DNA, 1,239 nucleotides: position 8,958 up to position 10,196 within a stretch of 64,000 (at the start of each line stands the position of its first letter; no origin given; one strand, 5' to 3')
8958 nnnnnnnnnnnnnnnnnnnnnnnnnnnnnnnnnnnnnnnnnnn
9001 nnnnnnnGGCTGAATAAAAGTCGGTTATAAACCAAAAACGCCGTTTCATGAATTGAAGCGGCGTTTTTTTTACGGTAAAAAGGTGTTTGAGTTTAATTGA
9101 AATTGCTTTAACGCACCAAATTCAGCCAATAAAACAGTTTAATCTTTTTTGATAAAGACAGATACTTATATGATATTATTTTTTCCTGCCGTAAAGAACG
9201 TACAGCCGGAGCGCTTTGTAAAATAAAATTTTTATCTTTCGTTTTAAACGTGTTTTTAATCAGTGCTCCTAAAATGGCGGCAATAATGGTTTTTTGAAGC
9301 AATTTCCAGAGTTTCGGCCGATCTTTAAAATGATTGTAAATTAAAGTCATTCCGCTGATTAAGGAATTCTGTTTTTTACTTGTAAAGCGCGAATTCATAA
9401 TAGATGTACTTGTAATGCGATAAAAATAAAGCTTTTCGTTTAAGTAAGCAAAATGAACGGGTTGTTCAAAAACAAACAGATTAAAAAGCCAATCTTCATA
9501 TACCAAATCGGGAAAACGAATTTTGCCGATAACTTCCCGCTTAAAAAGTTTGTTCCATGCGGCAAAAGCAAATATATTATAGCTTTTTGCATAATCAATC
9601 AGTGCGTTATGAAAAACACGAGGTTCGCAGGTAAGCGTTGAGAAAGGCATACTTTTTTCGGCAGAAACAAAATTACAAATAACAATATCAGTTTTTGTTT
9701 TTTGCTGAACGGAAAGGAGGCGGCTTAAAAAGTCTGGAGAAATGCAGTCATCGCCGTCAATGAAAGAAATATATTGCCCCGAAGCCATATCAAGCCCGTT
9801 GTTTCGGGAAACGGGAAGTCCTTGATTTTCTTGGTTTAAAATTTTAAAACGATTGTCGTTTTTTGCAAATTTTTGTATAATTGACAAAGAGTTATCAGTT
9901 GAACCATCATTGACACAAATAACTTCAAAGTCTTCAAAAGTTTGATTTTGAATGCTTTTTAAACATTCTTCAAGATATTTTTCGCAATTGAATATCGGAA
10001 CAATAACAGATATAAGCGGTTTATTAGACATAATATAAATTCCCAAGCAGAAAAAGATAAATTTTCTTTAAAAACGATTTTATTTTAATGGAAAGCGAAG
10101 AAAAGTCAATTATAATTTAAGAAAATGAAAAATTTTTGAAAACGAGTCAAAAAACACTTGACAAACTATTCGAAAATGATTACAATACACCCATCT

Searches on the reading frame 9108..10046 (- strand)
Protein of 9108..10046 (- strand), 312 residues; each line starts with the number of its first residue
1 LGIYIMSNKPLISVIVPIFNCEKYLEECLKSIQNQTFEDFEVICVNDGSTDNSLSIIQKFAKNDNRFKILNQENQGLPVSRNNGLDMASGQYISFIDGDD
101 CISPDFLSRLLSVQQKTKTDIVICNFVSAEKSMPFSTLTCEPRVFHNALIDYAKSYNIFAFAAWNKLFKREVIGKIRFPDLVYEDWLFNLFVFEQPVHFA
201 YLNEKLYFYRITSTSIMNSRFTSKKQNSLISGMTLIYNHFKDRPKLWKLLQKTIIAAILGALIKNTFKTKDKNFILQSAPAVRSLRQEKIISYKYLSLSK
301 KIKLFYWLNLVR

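Call 38: search_protein_families(library=pfam, proteins=[window:9108-10046:-], max_evalue=0.00001)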
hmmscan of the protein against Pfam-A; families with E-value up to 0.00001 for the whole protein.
window:9108-10046:- (312 aa): 3 families
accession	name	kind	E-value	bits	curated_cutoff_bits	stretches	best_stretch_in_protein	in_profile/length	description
PF00535.33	Glycos_transf_2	-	3.7e-41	141.3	23.3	1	13-176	1-167/168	Glycosyl transferase family 2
PF10111.15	Glyco_tranf_2_2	-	1.6e-16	61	27.3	1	13-153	1-155/276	Glycosyltransferase like family 2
PF13641.12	Glyco_tranf_2_3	-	6.1e-11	43.2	27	1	12-126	3-123/230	Glycosyltransferase like family 2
